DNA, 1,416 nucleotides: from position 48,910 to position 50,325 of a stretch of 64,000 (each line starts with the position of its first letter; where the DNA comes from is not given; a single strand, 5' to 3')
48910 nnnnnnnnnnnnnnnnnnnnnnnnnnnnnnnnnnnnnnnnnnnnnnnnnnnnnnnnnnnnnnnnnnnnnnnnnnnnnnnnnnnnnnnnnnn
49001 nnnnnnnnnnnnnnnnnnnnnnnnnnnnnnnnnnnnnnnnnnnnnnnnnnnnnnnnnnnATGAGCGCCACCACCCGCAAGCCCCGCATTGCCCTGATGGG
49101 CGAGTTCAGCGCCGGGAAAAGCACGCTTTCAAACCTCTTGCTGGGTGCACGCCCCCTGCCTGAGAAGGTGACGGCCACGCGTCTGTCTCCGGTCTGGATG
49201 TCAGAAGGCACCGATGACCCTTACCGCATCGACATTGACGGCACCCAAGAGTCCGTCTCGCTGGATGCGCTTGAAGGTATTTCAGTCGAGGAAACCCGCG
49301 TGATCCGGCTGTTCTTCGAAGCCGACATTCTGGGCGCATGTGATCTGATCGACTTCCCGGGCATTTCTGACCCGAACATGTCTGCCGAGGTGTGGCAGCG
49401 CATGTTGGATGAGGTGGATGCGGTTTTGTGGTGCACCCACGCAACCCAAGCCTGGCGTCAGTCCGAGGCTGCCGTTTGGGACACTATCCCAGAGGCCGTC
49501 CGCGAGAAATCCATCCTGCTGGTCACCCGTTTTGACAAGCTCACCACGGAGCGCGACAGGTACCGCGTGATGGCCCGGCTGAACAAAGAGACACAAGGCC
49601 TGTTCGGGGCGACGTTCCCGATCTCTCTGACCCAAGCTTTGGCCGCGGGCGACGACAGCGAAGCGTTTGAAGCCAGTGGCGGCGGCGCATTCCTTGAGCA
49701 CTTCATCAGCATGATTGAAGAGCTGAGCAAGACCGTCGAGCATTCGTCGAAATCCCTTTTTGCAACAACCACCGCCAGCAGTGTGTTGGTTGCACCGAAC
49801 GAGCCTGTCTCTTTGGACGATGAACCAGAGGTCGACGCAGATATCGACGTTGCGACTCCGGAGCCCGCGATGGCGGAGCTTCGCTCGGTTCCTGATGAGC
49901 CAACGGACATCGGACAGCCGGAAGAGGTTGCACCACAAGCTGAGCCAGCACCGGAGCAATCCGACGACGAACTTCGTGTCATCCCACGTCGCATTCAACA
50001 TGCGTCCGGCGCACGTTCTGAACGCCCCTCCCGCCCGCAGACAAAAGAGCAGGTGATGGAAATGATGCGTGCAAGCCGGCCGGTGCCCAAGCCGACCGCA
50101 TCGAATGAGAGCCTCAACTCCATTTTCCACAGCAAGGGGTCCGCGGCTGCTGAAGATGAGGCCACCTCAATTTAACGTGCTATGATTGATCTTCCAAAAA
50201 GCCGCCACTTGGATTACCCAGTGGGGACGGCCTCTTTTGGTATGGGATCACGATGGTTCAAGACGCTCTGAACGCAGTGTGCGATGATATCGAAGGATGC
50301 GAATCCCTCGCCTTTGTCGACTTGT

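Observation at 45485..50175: One long and two short dynamin-like GTPase paralogs, one with a degenerate G3 motif, all carrying Pro/Thr-rich disordered segments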

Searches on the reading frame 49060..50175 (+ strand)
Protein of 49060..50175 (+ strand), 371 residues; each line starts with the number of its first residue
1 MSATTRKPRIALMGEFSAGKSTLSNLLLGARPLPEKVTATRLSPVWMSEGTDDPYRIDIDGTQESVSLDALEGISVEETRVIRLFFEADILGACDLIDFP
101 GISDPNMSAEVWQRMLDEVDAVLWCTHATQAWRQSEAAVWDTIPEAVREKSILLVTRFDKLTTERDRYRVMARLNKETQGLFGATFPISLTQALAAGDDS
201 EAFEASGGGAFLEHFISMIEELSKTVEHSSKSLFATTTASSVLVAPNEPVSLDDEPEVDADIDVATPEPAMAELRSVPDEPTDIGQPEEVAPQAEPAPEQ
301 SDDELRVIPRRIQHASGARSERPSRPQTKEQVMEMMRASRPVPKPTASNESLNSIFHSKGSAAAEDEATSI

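Call 6: search_protein_families(library=pfam, proteins=[window:49060-50175:+], max_evalue=1)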
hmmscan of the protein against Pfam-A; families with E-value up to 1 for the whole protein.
window:49060-50175:+ (371 aa): 4 families
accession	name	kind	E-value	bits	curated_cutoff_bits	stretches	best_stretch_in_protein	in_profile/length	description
PF00350.29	Dynamin_N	-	1.5e-09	38.5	27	1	10-138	1-148/168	Dynamin family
PF01926.29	MMR_HSR1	-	1.6e-06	28.6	21.9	1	9-155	1-110/113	50S ribosome-binding GTPase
PF00005.33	ABC_tran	-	0.17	12.9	25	1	8-30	12-34/137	ABC transporter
PF13479.12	AAA_24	-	0.32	11.3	27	0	7-151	2-81/195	AAA domain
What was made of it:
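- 49060..50175 (+): G371: G-domain-only dynamin family protein (res 6-215 plus one helix) with all G motifs. G1 49099-49125, G2 region 49165-49182, G3 DFPGISD 49351-49371, G4 TRFDK 49525-49539. Disordered Pro/Ala-rich tail carrying a conserved short motif V-x-P-[RK]-R-[IV] (49978-49995). The start overlaps the D731 stop by 4 nt. Pfam Dynamin_N 1.5e-9 (call 6).
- On Dynamin superfamily: G371: Pfam Dynamin_N scores 38.5 bits against a cut-off of 27 (call 6).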

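Call 8: search_protein_families(library=ncbifam, proteins=[window:49060-50175:+], max_evalue=0.01)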
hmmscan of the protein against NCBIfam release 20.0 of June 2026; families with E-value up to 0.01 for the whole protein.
window:49060-50175:+ (371 aa): 6 families
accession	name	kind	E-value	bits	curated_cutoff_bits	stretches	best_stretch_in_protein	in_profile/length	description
NF000908.1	PRK00089.1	equivalog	1.5e-08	34.3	237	1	97-192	56-152/291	GTPase Era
TIGR03918.1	GTP_HydF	equivalog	0.00014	20.8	325.55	0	86-168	50-135/392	[FeFe] hydrogenase H-cluster maturation GTPase HydF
NF052648.1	DynmDynABac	equivalog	0.002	16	1600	1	5-40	608-643/1187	dynamin GTPase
TIGR00231.1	small_GTP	domain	0.0021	17.8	42.5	1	6-131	2-89/164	GTP-binding protein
TIGR03594.1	GTPase_EngA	equivalog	0.0043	16.1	306.7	0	6-30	174-198/432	ribosome biogenesis GTPase Der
TIGR00436.1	era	equivalog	0.0056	16.1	116.25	0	9-30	2-23/270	GTPase Era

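Call 9: search_protein_families(library=padloc, proteins=[window:49060-50175:+], max_evalue=0.01)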
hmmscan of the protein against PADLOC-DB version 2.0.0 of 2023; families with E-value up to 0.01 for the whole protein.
window:49060-50175:+ (371 aa): 2 families
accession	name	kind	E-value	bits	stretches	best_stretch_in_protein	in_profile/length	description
PDLC03839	LeoA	-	8e-06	23.2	1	5-35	55-83/559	-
PDLC03841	LeoBC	-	9.6e-06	23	1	9-136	79-167/601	-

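Call 11: search_solved_structures(query=window:49060-50175:+, max_evalue=1, show_alignments=2)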
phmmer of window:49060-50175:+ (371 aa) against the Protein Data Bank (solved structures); distinct sequences matched with E-value up to 1: 13.
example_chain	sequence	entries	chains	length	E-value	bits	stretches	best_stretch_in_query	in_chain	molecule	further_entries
5owv_C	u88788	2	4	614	6.2e-09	38.8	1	7-165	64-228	GTP-binding protein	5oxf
7c1o_A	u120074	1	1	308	5.6e-05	25.8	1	96-179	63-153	GTPase Era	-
3r9w_A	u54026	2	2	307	0.00012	24.7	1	97-179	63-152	GTPase Era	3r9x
3iev_A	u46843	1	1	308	0.00012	24.7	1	97-179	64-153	GTP-binding protein era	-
9kff_A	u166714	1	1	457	0.008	18.7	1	95-181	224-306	Mitofusin FZO1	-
9kfd_A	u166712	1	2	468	0.0086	18.6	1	95-180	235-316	Mitofusin FZO1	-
9kfe_A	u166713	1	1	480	0.0093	18.5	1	95-180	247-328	Mitofusin FZO1,Mitofusin FZO1,Fzo1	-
8csp_a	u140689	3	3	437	0.068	15.7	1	4-44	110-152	GTPase Era, mitochondrial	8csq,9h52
8wd9_D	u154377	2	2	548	0.25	13.8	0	9-42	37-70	Probable dipeptide-transport ATP-binding protein ABC transporter DppD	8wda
8wdb_D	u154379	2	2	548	0.25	13.8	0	9-42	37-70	Probable dipeptide-transport ATP-binding protein ABC transporter DppD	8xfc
1s94_A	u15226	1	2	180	0.31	13.5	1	200-257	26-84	s-syntaxin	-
5x4b_A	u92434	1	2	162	0.47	12.9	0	91-202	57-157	GTPase Der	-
7aoi_XL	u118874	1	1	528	0.81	12.1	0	7-34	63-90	GTP-binding protein, putative,mt-EngA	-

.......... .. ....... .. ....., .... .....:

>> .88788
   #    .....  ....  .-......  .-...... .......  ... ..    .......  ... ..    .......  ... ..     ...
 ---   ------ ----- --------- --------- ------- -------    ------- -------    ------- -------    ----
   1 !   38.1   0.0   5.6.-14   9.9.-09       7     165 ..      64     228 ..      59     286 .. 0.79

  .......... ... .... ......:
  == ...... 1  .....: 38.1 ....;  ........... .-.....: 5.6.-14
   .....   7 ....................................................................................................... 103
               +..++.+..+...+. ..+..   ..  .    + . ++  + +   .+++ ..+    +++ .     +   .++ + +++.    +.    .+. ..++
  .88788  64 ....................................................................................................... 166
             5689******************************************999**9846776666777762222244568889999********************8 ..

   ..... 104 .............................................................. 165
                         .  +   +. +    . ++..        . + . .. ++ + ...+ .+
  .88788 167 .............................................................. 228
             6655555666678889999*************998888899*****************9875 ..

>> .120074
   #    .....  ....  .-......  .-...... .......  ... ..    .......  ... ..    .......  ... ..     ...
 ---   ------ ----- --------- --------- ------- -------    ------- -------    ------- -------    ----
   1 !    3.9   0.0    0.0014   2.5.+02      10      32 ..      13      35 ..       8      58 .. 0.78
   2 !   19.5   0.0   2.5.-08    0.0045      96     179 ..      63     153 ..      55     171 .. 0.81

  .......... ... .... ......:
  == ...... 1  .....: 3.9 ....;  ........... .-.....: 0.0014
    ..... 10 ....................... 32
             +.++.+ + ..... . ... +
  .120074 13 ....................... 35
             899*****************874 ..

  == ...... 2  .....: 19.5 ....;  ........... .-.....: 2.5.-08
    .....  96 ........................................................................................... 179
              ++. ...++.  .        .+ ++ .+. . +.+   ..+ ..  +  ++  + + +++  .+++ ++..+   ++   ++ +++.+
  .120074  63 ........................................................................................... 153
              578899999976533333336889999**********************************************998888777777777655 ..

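Call 22: find_homologous_proteins(query=window:49060-50175:+)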
Query window:49060-50175:+ (371 aa): 2469 proteins with E <= 0.001 among 8000 candidates; the best 120 are listed.
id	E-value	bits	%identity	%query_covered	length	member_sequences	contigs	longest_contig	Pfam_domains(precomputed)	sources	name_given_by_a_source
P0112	2.0e-233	792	99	100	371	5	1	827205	PF01926.30,PF00350.30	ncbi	-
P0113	1.4e-168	579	75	100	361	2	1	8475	PF01926.30,PF00350.30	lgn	-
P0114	1.3e-156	539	71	96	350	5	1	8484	PF01926.30,PF00350.30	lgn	-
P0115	1.3e-154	533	70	97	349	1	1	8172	PF01926.30,PF00350.30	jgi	-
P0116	7.3e-151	520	69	100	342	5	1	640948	PF01926.30,PF00350.30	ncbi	-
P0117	1.9e-150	519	69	100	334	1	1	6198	PF01926.30,PF00350.30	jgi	-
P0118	3.6e-150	518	70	99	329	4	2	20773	PF01926.30,PF00350.30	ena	-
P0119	5.9e-150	517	69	100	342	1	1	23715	PF01926.30,PF00350.30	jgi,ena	-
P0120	2.1e-126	440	57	98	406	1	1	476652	PF01926.30,PF00350.30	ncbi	ncbi:MAG: dynamin family protein [Pseudomonadota bacterium]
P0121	5.6e-125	435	63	98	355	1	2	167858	PF01926.30,PF00350.30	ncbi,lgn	ncbi:MAG: dynamin family protein [Pseudomonadota bacterium]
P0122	9.6e-125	434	61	96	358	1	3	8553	PF00350.30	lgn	-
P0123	3.0e-124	433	59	97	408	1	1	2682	PF01926.30,PF00350.30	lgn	-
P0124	8.9e-124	431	77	65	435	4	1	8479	PF01926.30,PF00350.30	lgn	-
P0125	1.3e-122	427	55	98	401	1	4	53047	PF01926.30,PF00350.30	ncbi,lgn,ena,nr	ncbi:MAG: dynamin family protein [Litoreibacter sp.]|nr:dynamin family protein [Litoreibacter sp.] M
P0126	8.5e-122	425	59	94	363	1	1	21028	PF01926.30,PF00350.30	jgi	jgi:hypothetical protein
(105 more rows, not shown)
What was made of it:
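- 49060..50175 (+): 2469 homologs; those that carry an NCBI name are mostly called 'dynamin family protein' (call 22).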

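Call 67: search_solved_structures(query=A2, max_evalue=0.001, show_alignments=0)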
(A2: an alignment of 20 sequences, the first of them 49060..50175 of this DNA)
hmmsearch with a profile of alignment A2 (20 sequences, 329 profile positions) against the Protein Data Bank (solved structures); distinct sequences matched with E-value up to 0.001: 5.
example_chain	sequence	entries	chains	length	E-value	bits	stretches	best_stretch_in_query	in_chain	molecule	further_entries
5owv_C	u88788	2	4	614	4.4e-13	52.5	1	11-221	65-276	GTP-binding protein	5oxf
7c1o_A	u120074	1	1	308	5.6e-06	29.2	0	99-196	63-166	GTPase Era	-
3iev_A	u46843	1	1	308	1.4e-05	27.9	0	100-196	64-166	GTP-binding protein era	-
3r9w_A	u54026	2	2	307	1.4e-05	27.9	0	100-196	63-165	GTPase Era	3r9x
8csp_a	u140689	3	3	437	0.00046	22.9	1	3-45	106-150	GTPase Era, mitochondrial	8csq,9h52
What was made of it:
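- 49060..50175 (+): PDB 5owv_C 6e-9 for the single sequence and 4.4e-13 for the profile (calls 11, 67).
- On Dynamin superfamily: G371: The profile hits 5owv_C at 4.4e-13 over res 11-221, against 5.6e-6 for a partial Era match (call 67).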
